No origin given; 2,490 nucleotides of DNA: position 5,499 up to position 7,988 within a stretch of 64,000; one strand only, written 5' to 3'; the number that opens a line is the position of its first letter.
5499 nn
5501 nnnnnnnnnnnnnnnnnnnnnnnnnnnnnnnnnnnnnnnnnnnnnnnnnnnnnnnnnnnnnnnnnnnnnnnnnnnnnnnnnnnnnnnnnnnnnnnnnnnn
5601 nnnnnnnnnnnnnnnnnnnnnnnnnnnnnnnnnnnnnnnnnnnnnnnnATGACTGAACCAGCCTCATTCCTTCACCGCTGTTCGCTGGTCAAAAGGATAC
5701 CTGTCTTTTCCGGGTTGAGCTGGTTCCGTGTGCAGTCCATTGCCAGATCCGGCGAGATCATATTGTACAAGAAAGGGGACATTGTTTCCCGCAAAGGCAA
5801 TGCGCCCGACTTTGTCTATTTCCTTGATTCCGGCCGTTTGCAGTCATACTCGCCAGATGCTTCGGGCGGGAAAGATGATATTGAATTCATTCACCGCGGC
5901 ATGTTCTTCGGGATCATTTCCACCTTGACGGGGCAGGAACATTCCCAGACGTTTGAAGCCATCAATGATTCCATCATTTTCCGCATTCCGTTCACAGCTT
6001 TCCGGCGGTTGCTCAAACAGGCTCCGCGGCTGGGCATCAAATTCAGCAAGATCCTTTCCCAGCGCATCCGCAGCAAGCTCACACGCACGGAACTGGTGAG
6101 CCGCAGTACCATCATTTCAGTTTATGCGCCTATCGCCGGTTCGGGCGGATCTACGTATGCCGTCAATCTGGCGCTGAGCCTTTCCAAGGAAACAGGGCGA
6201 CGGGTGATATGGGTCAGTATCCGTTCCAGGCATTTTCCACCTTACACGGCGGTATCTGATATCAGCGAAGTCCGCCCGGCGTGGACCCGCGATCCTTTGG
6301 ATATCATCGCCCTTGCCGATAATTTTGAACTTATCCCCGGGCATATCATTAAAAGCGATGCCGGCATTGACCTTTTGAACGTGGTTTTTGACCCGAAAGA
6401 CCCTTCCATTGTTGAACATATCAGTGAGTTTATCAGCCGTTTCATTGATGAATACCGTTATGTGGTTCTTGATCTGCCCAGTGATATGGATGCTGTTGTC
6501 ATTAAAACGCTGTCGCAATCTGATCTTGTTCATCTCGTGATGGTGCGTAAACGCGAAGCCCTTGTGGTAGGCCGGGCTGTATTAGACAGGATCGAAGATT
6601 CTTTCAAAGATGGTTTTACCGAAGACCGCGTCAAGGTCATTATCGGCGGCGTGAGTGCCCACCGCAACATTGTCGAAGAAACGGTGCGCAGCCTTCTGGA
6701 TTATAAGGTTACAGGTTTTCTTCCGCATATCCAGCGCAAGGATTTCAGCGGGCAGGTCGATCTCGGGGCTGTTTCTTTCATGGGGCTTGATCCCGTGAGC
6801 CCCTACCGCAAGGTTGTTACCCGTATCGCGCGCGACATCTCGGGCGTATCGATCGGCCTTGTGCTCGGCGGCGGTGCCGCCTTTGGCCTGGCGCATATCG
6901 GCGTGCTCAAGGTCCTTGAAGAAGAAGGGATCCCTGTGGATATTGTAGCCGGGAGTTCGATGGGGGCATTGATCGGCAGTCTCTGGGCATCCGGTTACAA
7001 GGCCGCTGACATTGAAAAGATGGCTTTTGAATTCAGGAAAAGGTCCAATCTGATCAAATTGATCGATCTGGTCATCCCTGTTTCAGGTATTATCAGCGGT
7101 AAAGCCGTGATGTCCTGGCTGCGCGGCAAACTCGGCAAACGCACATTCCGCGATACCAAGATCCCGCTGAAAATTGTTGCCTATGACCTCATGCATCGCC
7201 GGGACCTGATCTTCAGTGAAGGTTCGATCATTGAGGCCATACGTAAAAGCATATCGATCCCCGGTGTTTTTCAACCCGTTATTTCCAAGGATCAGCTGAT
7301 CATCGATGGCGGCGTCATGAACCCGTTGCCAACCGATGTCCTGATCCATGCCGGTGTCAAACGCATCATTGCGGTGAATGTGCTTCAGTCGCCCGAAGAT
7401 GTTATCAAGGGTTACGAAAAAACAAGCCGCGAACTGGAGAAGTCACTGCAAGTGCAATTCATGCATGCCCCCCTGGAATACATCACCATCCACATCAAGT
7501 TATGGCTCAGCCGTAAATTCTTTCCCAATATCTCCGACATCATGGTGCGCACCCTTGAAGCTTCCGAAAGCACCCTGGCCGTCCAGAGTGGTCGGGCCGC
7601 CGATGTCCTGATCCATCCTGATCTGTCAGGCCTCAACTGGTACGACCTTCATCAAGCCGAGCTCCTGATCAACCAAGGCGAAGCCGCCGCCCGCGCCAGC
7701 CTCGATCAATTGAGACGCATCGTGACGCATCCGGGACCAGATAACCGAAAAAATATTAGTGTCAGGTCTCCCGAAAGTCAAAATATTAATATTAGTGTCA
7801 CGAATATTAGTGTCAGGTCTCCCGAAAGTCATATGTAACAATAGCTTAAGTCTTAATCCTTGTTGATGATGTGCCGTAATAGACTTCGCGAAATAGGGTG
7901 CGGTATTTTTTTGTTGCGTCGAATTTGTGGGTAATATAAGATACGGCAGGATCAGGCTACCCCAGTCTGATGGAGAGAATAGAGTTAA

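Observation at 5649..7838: Three-module fusion: cNMP-binding domain, Walker-A-dead ParA/MinD-like domain and patatin lipase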

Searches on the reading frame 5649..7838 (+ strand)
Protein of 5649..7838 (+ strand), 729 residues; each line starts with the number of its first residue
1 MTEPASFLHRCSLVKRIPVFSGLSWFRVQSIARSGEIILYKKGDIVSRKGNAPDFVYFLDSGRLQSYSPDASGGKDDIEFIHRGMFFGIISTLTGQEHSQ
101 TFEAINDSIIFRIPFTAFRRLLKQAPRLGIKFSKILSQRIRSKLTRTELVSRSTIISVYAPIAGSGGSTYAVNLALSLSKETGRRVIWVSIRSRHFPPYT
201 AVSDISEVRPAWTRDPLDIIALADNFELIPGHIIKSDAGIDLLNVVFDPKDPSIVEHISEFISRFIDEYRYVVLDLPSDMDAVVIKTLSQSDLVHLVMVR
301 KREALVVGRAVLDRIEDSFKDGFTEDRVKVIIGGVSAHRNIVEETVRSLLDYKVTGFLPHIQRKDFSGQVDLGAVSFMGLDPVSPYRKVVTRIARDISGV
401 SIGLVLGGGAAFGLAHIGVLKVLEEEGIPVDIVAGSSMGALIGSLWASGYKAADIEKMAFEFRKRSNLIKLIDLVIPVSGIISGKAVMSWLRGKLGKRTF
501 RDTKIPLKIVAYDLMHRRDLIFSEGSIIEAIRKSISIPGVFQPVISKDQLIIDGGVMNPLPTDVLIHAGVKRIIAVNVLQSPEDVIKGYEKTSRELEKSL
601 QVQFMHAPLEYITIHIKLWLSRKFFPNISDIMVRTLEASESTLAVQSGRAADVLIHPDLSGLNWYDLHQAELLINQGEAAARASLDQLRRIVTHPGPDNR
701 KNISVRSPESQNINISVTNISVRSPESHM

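Call 4: search_protein_families(library=pfam, proteins=[window:5649-7835:+], max_evalue=1)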
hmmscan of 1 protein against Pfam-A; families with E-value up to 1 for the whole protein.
window:5649-7835:+ (729 aa): 4 families
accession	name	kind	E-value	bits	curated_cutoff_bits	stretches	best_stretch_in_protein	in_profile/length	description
PF01734.28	Patatin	-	1.7e-32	113.6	27.7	1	404-566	1-191/191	Patatin-like phospholipase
PF00027.35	cNMP_binding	-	2.6e-15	56.6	27.5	1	40-124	4-88/89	Cyclic nucleotide-binding domain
PF13614.12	AAA_31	-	2.9e-05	24.5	27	1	154-298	2-147/177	AAA domain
PF19602.4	DUF6107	-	0.11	13.1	27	1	374-452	23-94/106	Family of unknown function (DUF6107)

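Call 5: search_protein_families(library=ncbifam, proteins=[window:5649-7835:+], max_evalue=1)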
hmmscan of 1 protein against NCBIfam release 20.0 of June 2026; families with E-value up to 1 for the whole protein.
window:5649-7835:+ (729 aa): 16 families
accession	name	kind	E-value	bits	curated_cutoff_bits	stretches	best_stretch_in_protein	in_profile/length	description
NF007623.0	PRK10279.1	equivalog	1.5e-39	136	272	1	400-693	4-298/301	patatin-like phospholipase RssA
NF043045.1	T4SS_VpdC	equivalog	4.1e-13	48.3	1000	2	405-482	309-382/880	Dot/Icm T4SS effector VpdC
NF007707.0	PRK10402.1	subfamily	1.6e-09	37.7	180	1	30-141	26-137/226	transcriptional regulator YeiL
NF041163.2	encap_f2b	equivalog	2.9e-06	26.7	400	1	27-140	87-201/450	family 2B encapsulin nanocompartment shell protein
NF053870.1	DS2_1_antiphage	equivalog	3.4e-05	23.3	400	1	404-525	3-121/299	anti-phage phospholipase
TIGR03896.1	cyc_nuc_ocin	subfamily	4.1e-05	23.1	161.05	1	19-153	145-283/317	bacteriocin-type transport-associated protein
NF008365.0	PRK11161.1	subfamily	6e-05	22.4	228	1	41-152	53-163/250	fumarate/nitrate reduction transcriptional regulator Fnr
NF008732.0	PRK11753.1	equivalog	9.9e-05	21.9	266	1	38-143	26-132/214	cAMP-activated global transcriptional regulator CRP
NF041079.1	CBASS_lipase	equivalog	0.0042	16.4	200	1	404-522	4-130/317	CBASS cGAMP-activated phospholipase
TIGR03018.1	pepcterm_TyrKin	hypoth_equivalog_domain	0.0062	15.9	230.65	1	147-189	29-71/207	XrtA-associated tyrosine autokinase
NF041546.1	ParA_partition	equivalog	0.0081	15.7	180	0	257-317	65-125/203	ParA family partition ATPase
NF050815.1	TransActFtrBCaul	equivalog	0.011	15.1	300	1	14-131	11-127/251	transcriptional activator FtrB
TIGR03815.1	CpaE_hom_Actino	equivalog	0.014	14.5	154.45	0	149-181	107-139/340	septum site-determining protein Ssd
NF041283.1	PrgP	equivalog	0.016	14.6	400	1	219-335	76-189/297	ParA superfamily DNA segregation protein PrgP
TIGR03697.1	NtcA_cyano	equivalog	0.088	12.6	244.95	1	50-143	8-103/193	global nitrogen regulator NtcA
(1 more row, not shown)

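Call 6: find_homologous_proteins(query=window:5649-7835:+, max_evalue=0.001)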
Query window:5649-7835:+ (729 aa): 681 proteins with E <= 0.001 among 8000 candidates; the best 120 are listed.
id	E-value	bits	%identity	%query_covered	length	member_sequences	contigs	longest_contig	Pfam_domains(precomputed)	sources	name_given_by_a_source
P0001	0.0e+0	1601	100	100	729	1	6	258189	PF00027.36,PF01734.28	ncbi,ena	-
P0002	0.0e+0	1284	82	95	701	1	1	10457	PF13614.13,PF00027.36,PF01734.28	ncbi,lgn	ncbi:MAG: patatin-like phospholipase family protein [Candidatus Omnitrophota bacterium]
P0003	0.0e+0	1239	78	96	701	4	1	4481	PF13614.13,PF00027.36,PF01734.28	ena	-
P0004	0.0e+0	1125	72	95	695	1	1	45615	PF13614.13,PF00027.36,PF01734.28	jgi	jgi:NTE family protein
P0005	0.0e+0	1101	69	95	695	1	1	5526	PF13614.13,PF00027.36,PF01734.28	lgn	-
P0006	0.0e+0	1100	70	95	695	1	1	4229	PF13614.13,PF00027.36,PF01734.28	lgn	-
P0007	0.0e+0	1099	71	95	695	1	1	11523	PF13614.13,PF00027.36,PF01734.28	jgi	-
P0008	0.0e+0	1099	69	95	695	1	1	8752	PF13614.13,PF00027.36,PF01734.28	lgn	-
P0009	0.0e+0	1094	69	95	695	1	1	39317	PF13614.13,PF00027.36,PF01734.28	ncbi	-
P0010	0.0e+0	1094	70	95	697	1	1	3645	PF00027.36,PF01734.28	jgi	jgi:NTE family protein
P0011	0.0e+0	1093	69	95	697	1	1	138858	PF00027.36,PF01734.28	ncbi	-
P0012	0.0e+0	1090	69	95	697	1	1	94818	PF00027.36,PF01734.28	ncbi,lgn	-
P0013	0.0e+0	1067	69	95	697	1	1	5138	PF13614.13,PF00027.36,PF01734.28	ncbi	ncbi:MAG: patatin-like phospholipase family protein [Candidatus Omnitrophota bacterium]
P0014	0.0e+0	1033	64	94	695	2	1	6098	PF00027.36,PF01734.28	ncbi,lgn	-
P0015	0.0e+0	1031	64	95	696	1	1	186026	PF00027.36,PF01734.28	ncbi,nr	ncbi:MAG: patatin-like phospholipase family protein [Candidatus Omnitrophica bacterium]|nr:patatin-l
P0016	0.0e+0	1012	63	94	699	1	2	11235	PF00027.36,PF01734.28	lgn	-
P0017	7.6e-296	1001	63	95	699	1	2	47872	PF00027.36,PF01734.28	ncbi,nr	ncbi:MAG: patatin-like phospholipase family protein [Candidatus Omnitrophica bacterium]|nr:patatin-l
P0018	1.6e-290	983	62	95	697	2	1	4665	PF00027.36,PF01734.28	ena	-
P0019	2.0e-288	976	62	95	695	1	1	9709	PF00027.36,PF01734.28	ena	-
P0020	2.8e-288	976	62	95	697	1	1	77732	PF00027.36,PF01734.28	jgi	jgi:NTE family protein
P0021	1.4e-287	974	63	95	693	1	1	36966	PF00027.36,PF01734.28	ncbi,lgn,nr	ncbi:MAG: cyclic nucleotide-binding domain-containing protein [Candidatus Omnitrophica bacterium]|nr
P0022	3.2e-287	973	62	95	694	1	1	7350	PF13614.13,PF00027.36,PF01734.28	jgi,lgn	jgi:NTE family protein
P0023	3.4e-287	972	61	94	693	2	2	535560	PF00027.36,PF01734.28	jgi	jgi:NTE family protein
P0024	5.7e-285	965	62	95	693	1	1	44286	PF00027.36,PF01734.28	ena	-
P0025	5.3e-284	962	62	95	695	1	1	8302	PF00027.36,PF01734.28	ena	-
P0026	1.4e-282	957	60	96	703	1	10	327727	PF00027.36,PF01734.28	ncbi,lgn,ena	-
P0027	1.6e-281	954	60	95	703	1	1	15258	PF00027.36,PF01734.28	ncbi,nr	ncbi:MAG: patatin-like phospholipase family protein [Candidatus Omnitrophica bacterium]|nr:patatin-l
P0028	3.0e-278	943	61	94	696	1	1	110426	PF00027.36,PF01734.28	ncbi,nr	ncbi:MAG: patatin-like phospholipase family protein [Candidatus Omnitrophica bacterium]|nr:patatin-l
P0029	2.4e-275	933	61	95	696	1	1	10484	PF00027.36,PF01734.28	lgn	-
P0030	1.2e-274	931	59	95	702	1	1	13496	PF00027.36,PF01734.28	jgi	jgi:NTE family protein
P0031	4.7e-270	916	59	95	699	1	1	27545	PF13614.13,PF00027.36,PF01734.28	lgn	-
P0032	1.3e-269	914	58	95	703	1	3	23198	PF13614.13,PF00027.36,PF01734.28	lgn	-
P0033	5.7e-269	912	61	90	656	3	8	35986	PF00027.36,PF01734.28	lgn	-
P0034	1.4e-265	901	58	95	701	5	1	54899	PF00027.36,PF01734.28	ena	-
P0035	1.7e-260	884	56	95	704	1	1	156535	PF00027.36,PF01734.28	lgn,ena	-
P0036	1.7e-245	835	71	72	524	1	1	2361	PF01734.28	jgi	jgi:predicted acylesterase/phospholipase RssA/cellulose biosynthesis protein BcsQ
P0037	1.2e-220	753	68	68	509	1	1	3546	PF01734.28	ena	-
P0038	1.1e-215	736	58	80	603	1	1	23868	PF00027.36,PF01734.28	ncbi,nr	ncbi:MAG: cyclic nucleotide-binding domain-containing protein, partial [Elusimicrobia bacterium]|nr:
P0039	1.5e-212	726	49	95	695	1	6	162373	PF00027.36,PF01734.28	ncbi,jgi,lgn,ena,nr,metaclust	ncbi:MAG TPA: hypothetical protein DD723_01875 [Candidatus Omnitrophica bacterium]|nr:MAG: hypotheti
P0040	3.0e-211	721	48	96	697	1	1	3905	PF13614.13,PF00027.36,PF01734.28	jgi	jgi:NTE family protein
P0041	3.0e-211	721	48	95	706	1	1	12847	PF13614.13,PF00027.36,PF01734.28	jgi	-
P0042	4.6e-211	721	49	95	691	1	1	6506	PF00027.36,PF01734.28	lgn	-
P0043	5.7e-211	721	48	95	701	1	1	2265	PF00027.36,PF01734.28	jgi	jgi:predicted acylesterase/phospholipase RssA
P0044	4.7e-210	717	47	95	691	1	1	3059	PF00027.36,PF01734.28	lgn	-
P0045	5.2e-210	717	47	95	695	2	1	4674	PF13614.13,PF00027.36,PF01734.28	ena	-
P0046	1.2e-209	716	47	95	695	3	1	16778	PF13614.13,PF00027.36,PF01734.28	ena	-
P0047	1.8e-209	716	47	95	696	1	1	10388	PF00027.36,PF01734.28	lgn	-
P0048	2.1e-209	715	48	94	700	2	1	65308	PF13614.13,PF00027.36,PF01734.28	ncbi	-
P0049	3.2e-209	715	47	94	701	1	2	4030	PF13614.13,PF00027.36,PF01734.28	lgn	-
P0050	3.8e-209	714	48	95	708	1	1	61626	PF00027.36,PF01734.28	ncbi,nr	ncbi:MAG: patatin-like phospholipase family protein [Candidatus Omnitrophica bacterium]|nr:patatin-l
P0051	4.4e-209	714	48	95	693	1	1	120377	PF00027.36,PF01734.28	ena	-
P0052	4.8e-209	714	47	95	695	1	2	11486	PF00027.36,PF01734.28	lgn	-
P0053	5.9e-209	714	48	95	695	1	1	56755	PF13614.13,PF00027.36,PF01734.28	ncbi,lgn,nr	ncbi:MAG: cyclic nucleotide-binding domain-containing protein [Candidatus Omnitrophica bacterium]|nr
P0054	1.2e-208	713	48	95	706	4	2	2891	PF13614.13,PF00027.36,PF01734.28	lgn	-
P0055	1.4e-208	713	47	95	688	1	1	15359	PF13614.13,PF00027.36,PF01734.28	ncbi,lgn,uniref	ncbi:UPF0028 protein YchK [hydrothermal vent metagenome]|uniref:UPF0028 protein YchK n=1 Tax=hydroth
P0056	2.4e-208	712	48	95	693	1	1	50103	PF00027.36,PF01734.28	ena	-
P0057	3.0e-208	711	49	95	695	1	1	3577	PF00027.36,PF01734.28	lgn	-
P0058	7.2e-208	710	47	95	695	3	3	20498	PF13614.13,PF00027.36,PF01734.28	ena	-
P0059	8.7e-208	710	48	94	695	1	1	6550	PF13614.13,PF00027.36,PF01734.28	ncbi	-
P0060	1.4e-207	709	48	95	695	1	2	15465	PF00027.36,PF01734.28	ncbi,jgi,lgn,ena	-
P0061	1.4e-207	709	49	95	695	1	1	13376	PF13614.13,PF00027.36,PF01734.28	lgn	-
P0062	1.4e-207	709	46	95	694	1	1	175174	PF13614.13,PF00027.36,PF01734.28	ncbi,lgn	-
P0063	1.6e-207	709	46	95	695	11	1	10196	PF00027.36,PF01734.28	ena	-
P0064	4.5e-207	708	48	95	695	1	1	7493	PF13614.13,PF00027.36,PF01734.28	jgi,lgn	-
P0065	7.0e-207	707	49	95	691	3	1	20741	PF00027.36,PF01734.28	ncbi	-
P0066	1.9e-206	706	47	95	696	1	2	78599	PF00027.36,PF01734.28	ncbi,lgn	-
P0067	2.9e-206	705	48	95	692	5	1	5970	PF13614.13,PF00027.36,PF01734.28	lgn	-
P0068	3.0e-206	705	47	95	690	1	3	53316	PF13614.13,PF00027.36,PF01734.28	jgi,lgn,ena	-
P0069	3.7e-206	705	48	95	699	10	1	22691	PF13614.13,PF00027.36,PF01734.28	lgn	-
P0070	4.3e-206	704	47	94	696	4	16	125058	PF13614.13,PF00027.36,PF01734.28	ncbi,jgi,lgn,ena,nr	ncbi:MAG: hypothetical protein A2Y03_08675 [Omnitrophica WOR_2 bacterium GWF2_38_59]|nr:MAG: hypothe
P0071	5.6e-206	704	48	95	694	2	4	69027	PF00027.36,PF01734.28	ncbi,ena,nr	ncbi:MAG: hypothetical protein A3D87_01230 [Omnitrophica WOR_2 bacterium RIFCSPHIGHO2_02_FULL_50_17]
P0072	6.1e-206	704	47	94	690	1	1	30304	PF13614.13,PF00027.36,PF01734.28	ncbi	-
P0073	7.0e-206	704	47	94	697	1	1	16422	PF00027.36,PF01734.28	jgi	-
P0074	7.1e-206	704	48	95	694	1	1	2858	PF00027.36,PF01734.28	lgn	-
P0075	1.0e-205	703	47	94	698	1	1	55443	PF13614.13,PF00027.36,PF01734.28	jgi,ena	-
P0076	1.2e-205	703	47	95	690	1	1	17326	PF00027.36,PF01734.28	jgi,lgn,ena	-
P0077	2.8e-205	702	47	95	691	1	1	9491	PF00027.36,PF01734.28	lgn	-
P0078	2.9e-205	702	48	95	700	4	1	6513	PF00027.36,PF01734.28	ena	-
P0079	3.8e-205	701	47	95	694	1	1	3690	PF13614.13,PF00027.36,PF01734.28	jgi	jgi:NTE family protein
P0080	4.7e-205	701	48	95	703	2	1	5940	PF13614.13,PF00027.36,PF01734.28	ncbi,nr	ncbi:MAG: patatin-like phospholipase family protein [Candidatus Omnitrophica bacterium]|nr:patatin-l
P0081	6.4e-205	700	47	95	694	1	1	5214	PF00027.36,PF01734.28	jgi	jgi:predicted acylesterase/phospholipase RssA/CRP-like cAMP-binding protein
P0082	6.7e-205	700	47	95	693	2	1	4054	PF00027.36,PF01734.28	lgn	-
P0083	7.9e-205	700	47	94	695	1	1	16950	PF13614.13,PF00027.36,PF01734.28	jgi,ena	-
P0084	9.6e-205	700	48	95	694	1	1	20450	PF00027.36,PF01734.28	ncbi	-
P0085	1.1e-204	700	47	95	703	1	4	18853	PF13614.13,PF00027.36,PF01734.28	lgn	-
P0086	1.5e-204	699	48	95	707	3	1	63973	PF00027.36,PF01734.28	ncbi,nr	ncbi:MAG: patatin-like phospholipase family protein [Candidatus Omnitrophica bacterium]|nr:patatin-l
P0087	2.3e-204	699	47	94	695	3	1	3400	PF00027.36,PF01734.28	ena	-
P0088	3.2e-204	698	47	94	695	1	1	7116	PF13614.13,PF00027.36,PF01734.28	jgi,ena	-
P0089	4.1e-204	698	47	95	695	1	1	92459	PF00027.36,PF01734.28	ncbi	-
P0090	4.3e-204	698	46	94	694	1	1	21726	PF00027.36,PF01734.28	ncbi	-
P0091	5.5e-204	697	47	94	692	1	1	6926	PF00027.36,PF01734.28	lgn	-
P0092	9.9e-204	697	48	95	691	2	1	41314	PF00027.36,PF01734.28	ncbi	-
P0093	1.1e-203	696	47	95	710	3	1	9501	PF00027.36,PF01734.28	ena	-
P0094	1.2e-203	696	47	95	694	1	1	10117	PF13614.13,PF00027.36,PF01734.28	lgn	-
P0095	1.4e-203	696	47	95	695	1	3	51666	PF13614.13,PF00027.36,PF01734.28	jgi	-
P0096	1.6e-203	696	47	95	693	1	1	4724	PF13614.13,PF00027.36,PF01734.28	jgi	-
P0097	1.7e-203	696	48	95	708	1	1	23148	PF00027.36,PF01734.28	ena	-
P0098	2.0e-203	696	47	95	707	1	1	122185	PF00027.36,PF01734.28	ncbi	-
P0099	2.3e-203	695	47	94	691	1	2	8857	PF00027.36,PF01734.28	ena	-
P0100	2.4e-203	695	47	95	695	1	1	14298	PF13614.13,PF00027.36,PF01734.28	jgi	-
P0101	2.8e-203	695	48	95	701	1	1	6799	PF00027.36,PF01734.28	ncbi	-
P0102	5.3e-203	694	47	95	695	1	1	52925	PF00027.36,PF01734.28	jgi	jgi:predicted acylesterase/phospholipase RssA/CRP-like cAMP-binding protein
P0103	5.6e-203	694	47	95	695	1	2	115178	PF00027.36,PF01734.28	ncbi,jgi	jgi:predicted acylesterase/phospholipase RssA/Mrp family chromosome partitioning ATPase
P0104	5.8e-203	694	47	95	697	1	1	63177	PF00027.36,PF01734.28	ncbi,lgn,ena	-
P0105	7.0e-203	694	47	95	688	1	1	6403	PF00027.36,PF01734.28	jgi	jgi:NTE family protein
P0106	7.4e-203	694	47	95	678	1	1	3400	PF00027.36,PF01734.28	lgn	-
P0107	1.5e-202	693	47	95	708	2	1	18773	PF00027.36,PF01734.28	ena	-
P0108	1.5e-202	693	47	95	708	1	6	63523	PF00027.36,PF01734.28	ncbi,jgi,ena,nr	ncbi:MAG TPA: hypothetical protein DE315_03220 [Candidatus Omnitrophica bacterium]|nr:hypothetical p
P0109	2.8e-202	692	45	95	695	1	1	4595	PF00027.36,PF01734.28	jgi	-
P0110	4.0e-202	691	47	95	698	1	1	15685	PF00027.36,PF01734.28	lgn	-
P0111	8.6e-202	690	47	95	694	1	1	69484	PF13614.13,PF00027.36,PF01734.28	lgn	-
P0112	2.6e-201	689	46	95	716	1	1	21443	PF00027.36,PF01734.28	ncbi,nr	ncbi:MAG: patatin-like phospholipase family protein [Candidatus Omnitrophica bacterium]|nr:patatin-l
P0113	4.2e-201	688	45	95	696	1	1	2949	PF00027.36,PF01734.28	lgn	-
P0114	7.7e-201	687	48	94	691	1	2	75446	PF00027.36,PF01734.28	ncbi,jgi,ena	-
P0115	1.1e-200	687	47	95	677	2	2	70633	PF00027.36,PF01734.28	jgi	jgi:predicted acylesterase/phospholipase RssA/CRP-like cAMP-binding protein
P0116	1.1e-200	686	45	95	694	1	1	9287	PF00027.36,PF01734.28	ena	-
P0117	1.8e-200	686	46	95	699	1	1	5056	PF13614.13,PF00027.36,PF01734.28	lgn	-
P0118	3.0e-200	685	46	95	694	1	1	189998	PF00027.36,PF01734.28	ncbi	-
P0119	3.8e-200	685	46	95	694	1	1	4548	PF00027.36,PF01734.28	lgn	-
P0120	5.8e-200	684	48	91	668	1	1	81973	PF00027.36,PF01734.28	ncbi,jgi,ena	-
